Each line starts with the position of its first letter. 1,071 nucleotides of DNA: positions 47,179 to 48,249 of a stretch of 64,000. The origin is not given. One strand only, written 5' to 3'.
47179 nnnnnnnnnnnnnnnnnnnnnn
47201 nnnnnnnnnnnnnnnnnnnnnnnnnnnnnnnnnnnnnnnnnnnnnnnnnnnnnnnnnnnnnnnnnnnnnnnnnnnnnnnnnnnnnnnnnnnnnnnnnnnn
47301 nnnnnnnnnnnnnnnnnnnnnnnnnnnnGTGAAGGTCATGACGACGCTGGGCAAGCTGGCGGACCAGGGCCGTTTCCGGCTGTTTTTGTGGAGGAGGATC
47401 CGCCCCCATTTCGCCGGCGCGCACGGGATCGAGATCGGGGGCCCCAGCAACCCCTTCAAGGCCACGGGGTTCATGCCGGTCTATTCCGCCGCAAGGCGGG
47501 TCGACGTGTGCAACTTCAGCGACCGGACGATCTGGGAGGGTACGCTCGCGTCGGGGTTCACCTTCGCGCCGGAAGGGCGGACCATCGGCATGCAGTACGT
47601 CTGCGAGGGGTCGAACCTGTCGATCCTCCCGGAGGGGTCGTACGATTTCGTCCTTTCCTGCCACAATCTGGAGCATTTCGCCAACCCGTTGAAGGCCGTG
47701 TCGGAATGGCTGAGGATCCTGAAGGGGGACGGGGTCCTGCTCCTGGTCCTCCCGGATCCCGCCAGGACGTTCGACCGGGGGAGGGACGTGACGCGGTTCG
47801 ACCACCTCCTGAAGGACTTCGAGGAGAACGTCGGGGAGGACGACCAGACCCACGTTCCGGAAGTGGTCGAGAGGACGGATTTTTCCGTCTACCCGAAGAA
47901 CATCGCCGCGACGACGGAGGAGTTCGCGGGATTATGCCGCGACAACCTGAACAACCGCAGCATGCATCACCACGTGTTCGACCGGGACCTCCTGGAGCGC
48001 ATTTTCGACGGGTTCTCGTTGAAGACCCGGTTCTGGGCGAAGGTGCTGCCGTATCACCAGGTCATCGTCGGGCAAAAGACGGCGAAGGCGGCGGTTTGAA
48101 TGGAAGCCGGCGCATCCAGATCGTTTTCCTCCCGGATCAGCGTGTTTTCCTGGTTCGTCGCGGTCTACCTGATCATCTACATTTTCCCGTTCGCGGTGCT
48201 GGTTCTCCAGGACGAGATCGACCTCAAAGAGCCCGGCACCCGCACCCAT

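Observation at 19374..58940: About 40-kb co-directional polysaccharide supercluster with two complete, diverged Wza-Wzz-Wzx-Wzy sets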

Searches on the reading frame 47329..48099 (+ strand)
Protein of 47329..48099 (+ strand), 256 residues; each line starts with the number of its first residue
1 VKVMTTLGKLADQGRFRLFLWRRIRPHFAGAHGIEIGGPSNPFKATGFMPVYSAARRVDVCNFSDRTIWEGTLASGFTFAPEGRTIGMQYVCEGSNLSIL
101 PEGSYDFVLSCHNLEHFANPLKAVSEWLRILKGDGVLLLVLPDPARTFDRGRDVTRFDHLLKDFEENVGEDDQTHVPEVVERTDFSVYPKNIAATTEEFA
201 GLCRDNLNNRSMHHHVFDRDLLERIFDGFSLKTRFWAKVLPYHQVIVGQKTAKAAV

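Call 8: search_protein_families(library=pfam, proteins=[window:47329-48099:+], max_evalue=0.01)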
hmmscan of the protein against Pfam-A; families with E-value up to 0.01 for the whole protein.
window:47329-48099:+ (256 aa): 4 families
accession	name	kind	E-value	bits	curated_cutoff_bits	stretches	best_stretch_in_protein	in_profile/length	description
PF08241.18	Methyltransf_11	-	2.3e-08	35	21.2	1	92-138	49-94/95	Methyltransferase domain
PF13489.12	Methyltransf_23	-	8.1e-07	29.3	27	1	101-176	78-142/164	Methyltransferase domain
PF08242.18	Methyltransf_12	-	0.0035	18.5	30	1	98-137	59-98/98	Methyltransferase domain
PF13649.12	Methyltransf_25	-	0.005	17.9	27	0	96-135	57-97/97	Methyltransferase domain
